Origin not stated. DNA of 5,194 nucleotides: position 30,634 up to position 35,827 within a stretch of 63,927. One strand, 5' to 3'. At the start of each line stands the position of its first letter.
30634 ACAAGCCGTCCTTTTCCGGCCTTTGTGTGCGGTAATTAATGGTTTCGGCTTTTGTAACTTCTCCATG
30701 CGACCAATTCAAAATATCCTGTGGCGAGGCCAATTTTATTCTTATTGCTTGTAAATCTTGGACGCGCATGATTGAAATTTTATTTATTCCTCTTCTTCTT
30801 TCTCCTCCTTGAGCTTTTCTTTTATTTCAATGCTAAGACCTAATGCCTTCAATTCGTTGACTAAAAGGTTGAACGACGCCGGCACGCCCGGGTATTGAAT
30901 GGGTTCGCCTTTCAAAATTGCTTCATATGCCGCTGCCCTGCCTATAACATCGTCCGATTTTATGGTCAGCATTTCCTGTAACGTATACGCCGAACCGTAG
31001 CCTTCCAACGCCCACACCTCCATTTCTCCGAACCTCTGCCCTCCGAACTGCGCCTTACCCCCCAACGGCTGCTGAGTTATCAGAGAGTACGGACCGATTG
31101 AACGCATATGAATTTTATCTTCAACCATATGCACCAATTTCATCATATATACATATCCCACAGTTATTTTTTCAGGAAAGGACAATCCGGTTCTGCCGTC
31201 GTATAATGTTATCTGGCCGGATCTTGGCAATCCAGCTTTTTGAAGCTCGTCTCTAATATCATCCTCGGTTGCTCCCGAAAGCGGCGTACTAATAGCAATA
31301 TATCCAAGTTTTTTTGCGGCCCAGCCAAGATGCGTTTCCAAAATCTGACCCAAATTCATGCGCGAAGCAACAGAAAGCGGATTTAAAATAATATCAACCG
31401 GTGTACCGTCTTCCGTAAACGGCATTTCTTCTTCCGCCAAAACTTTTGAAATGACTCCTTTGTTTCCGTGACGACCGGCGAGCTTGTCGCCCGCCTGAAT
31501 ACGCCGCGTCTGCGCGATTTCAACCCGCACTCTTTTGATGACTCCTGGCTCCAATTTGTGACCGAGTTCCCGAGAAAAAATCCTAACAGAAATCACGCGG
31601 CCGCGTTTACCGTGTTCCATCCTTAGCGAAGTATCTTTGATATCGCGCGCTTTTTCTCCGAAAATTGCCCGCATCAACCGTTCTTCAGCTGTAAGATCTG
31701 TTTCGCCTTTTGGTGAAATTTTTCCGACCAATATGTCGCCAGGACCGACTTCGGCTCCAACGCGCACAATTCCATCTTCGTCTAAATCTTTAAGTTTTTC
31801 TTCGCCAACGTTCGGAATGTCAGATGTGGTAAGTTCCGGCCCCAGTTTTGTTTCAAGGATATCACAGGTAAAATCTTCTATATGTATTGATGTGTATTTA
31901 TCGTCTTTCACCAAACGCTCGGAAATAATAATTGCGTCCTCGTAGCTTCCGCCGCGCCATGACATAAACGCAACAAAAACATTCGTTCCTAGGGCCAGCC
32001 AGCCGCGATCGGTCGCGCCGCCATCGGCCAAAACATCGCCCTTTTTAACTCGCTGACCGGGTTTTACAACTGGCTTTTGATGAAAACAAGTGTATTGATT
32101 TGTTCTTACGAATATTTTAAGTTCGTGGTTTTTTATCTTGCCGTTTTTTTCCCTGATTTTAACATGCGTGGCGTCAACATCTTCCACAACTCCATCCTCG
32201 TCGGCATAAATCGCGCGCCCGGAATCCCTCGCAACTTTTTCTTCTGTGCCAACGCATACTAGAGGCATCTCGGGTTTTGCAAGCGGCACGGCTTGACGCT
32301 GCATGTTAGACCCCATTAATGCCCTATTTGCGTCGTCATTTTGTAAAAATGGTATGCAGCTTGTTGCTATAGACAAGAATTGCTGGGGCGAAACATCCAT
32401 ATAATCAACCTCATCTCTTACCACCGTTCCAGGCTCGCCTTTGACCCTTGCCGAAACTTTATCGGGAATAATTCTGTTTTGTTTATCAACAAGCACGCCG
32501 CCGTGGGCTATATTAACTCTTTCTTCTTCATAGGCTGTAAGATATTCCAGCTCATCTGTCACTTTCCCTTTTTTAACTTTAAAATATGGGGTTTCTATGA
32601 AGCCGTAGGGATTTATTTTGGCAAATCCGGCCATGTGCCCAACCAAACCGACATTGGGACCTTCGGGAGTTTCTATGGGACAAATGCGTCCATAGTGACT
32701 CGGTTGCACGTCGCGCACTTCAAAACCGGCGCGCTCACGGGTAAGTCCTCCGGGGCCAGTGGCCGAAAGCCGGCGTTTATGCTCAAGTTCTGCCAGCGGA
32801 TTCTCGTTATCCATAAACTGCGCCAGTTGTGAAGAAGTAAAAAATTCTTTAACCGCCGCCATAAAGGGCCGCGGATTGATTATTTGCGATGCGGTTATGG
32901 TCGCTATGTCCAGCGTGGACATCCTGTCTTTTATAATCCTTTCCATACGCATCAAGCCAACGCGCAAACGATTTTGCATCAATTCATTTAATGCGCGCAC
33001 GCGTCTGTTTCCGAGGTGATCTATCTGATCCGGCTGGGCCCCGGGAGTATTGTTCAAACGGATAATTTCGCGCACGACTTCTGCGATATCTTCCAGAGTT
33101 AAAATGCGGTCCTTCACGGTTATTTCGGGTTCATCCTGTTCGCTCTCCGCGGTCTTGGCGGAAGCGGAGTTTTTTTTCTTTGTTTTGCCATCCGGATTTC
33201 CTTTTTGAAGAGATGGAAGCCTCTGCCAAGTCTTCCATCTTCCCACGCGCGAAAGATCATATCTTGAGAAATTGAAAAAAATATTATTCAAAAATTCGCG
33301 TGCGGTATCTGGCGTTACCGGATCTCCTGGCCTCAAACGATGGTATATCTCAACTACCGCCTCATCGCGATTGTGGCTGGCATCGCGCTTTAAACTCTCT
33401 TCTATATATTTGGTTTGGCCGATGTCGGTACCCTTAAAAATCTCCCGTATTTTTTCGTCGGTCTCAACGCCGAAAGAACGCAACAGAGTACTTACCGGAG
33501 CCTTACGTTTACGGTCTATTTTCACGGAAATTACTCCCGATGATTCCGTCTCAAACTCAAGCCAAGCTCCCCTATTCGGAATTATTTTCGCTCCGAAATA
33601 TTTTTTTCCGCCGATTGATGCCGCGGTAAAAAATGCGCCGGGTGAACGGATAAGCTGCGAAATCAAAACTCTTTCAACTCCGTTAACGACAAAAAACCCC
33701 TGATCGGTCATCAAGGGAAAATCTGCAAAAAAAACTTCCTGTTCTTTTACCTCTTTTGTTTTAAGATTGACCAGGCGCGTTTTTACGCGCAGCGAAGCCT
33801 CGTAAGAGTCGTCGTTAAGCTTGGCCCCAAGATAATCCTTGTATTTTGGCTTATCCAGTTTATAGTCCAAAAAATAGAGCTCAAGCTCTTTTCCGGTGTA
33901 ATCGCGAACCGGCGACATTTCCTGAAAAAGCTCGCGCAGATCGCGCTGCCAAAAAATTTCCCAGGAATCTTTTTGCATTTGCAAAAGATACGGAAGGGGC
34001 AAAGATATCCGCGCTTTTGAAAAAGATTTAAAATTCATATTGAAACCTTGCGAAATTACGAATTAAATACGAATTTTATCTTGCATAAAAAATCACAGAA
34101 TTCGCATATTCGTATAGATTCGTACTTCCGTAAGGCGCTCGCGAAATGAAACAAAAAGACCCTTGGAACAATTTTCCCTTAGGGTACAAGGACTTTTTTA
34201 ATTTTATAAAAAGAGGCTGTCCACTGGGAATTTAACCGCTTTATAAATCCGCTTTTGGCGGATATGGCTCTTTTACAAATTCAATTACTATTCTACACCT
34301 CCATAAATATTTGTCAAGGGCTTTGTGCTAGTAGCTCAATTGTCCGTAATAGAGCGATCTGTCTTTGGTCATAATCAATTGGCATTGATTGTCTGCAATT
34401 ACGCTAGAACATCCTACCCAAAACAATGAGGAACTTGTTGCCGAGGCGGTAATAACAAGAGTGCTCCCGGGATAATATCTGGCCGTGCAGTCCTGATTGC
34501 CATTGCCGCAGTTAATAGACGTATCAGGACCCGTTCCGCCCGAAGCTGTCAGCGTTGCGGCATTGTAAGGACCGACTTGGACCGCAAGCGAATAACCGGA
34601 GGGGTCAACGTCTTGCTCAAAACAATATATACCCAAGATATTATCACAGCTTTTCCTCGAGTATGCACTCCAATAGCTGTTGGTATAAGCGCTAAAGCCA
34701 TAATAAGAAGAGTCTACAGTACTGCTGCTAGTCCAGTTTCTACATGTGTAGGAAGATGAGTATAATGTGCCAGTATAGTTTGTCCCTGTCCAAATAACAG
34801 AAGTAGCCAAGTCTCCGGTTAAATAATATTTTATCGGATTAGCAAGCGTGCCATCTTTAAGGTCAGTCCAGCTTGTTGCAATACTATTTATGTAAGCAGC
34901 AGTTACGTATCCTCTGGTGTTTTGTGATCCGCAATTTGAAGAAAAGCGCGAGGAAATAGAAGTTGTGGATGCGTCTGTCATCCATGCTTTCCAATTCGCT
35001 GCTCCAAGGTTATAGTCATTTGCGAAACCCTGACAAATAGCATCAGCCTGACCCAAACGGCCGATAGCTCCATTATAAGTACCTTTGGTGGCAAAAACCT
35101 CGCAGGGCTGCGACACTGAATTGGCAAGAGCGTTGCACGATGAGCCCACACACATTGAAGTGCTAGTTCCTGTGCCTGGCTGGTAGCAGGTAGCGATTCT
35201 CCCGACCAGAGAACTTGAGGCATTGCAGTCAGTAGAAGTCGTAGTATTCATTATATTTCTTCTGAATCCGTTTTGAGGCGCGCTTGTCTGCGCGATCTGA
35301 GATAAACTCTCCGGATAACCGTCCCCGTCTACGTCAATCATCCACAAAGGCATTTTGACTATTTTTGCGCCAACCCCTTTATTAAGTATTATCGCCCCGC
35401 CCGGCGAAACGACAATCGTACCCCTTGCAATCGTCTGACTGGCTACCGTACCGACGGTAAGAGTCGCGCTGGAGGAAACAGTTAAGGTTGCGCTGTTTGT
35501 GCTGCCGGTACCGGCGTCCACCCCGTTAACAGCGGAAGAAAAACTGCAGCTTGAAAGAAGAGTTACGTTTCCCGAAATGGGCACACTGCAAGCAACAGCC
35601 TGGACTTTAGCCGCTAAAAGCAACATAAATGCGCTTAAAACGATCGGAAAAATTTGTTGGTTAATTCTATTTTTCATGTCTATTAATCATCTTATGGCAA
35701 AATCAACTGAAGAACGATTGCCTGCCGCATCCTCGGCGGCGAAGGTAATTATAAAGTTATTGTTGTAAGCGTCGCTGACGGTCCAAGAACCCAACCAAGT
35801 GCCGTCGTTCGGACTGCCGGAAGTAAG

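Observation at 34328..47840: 13.5-kb translationally coupled operon linking PAPS synthesis, a sulfotransferase, sugar activation, five glycosyltransferases, a Wzy_C/TPR protein and a pilin: candidate sulfated protein-O-glycosylation system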

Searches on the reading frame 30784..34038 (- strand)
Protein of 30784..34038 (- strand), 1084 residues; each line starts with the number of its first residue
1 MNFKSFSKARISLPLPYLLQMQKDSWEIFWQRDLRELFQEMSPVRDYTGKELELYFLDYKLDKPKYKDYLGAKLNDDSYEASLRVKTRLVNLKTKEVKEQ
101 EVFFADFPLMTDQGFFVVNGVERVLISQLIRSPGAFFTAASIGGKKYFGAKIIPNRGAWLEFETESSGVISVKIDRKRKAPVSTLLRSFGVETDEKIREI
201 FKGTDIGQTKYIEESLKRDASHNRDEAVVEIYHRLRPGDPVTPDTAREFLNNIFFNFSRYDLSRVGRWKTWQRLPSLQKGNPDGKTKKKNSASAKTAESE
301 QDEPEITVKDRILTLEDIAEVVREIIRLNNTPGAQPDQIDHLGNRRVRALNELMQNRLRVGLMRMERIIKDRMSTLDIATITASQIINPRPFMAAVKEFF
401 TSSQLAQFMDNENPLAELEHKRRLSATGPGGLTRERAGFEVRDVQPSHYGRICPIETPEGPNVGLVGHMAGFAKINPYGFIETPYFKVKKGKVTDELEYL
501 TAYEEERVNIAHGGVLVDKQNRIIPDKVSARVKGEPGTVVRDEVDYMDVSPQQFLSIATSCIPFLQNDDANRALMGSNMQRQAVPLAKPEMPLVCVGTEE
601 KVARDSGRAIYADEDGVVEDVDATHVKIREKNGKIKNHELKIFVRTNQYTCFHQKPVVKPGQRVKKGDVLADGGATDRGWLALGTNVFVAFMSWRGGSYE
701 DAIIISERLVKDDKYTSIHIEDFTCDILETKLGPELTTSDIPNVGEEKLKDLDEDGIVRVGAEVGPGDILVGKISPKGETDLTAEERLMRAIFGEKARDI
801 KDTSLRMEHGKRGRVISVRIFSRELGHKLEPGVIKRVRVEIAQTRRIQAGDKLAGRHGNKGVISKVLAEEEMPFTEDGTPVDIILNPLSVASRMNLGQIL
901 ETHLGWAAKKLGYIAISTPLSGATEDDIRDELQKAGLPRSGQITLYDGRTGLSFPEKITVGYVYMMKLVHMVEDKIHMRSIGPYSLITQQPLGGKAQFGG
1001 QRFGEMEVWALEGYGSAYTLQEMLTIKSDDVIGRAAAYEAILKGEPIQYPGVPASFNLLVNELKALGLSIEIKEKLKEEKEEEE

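Call 5: search_protein_families(library=pfam, proteins=[window:30784-34038:-], max_evalue=0.01)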
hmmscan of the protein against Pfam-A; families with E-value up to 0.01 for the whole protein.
window:30784-34038:- (1084 aa): 7 families
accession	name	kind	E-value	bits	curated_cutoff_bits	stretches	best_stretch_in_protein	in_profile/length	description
PF00562.33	RNA_pol_Rpb2_6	-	2.6e-124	415.6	23.4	1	612-997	2-373/373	RNA polymerase Rpb2, domain 6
PF04565.21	RNA_pol_Rpb2_3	-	8e-27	93.6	21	1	407-475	1-68/68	RNA polymerase Rpb2, domain 3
PF04560.25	RNA_pol_Rpb2_7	-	2.1e-24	86.2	32.1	1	999-1074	1-86/87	RNA polymerase Rpb2, domain 7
PF10385.14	RNA_pol_Rpb2_45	-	9.9e-21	74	28.2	1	485-550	1-66/66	RNA polymerase beta subunit external 1 domain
PF04561.19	RNA_pol_Rpb2_2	-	2.3e-15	57.2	21.7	1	150-274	22-145/190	RNA polymerase Rpb2, domain 2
PF04563.20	RNA_pol_Rpb2_1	-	3.6e-10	40.2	28.2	1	18-373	2-180/203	RNA polymerase beta subunit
PF01551.29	Peptidase_M23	-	0.0031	18.1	28.7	1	603-678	9-77/96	Peptidase family M23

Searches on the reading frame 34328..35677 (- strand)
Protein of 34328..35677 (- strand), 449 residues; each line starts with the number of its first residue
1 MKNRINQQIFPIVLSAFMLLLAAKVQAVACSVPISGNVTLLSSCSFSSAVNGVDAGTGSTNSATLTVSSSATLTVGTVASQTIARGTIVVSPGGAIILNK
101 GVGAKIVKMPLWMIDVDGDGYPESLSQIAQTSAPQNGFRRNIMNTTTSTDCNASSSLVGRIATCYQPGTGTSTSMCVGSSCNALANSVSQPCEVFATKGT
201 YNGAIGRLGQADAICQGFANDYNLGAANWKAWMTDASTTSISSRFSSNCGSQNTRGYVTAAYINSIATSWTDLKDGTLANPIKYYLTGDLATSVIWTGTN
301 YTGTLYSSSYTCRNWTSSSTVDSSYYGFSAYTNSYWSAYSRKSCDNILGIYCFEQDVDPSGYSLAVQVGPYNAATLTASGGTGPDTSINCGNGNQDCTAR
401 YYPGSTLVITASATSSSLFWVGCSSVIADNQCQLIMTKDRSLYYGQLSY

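Call 5: search_protein_families(library=pfam, proteins=[window:34328-35677:-], max_evalue=0.01)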
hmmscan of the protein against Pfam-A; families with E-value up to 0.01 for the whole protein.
window:34328-35677:- (449 aa): 1 family
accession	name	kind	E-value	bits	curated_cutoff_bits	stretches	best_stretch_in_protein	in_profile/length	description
PF07588.17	DUF1554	-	4.9e-05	23.6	27.5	1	200-324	3-128/136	Protein of unknown function (DUF1554)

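Call 96: search_solved_structures(query=window:34328-35677:-, max_evalue=1)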
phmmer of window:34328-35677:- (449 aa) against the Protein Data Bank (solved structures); distinct sequences matched with E-value up to 1: 0.
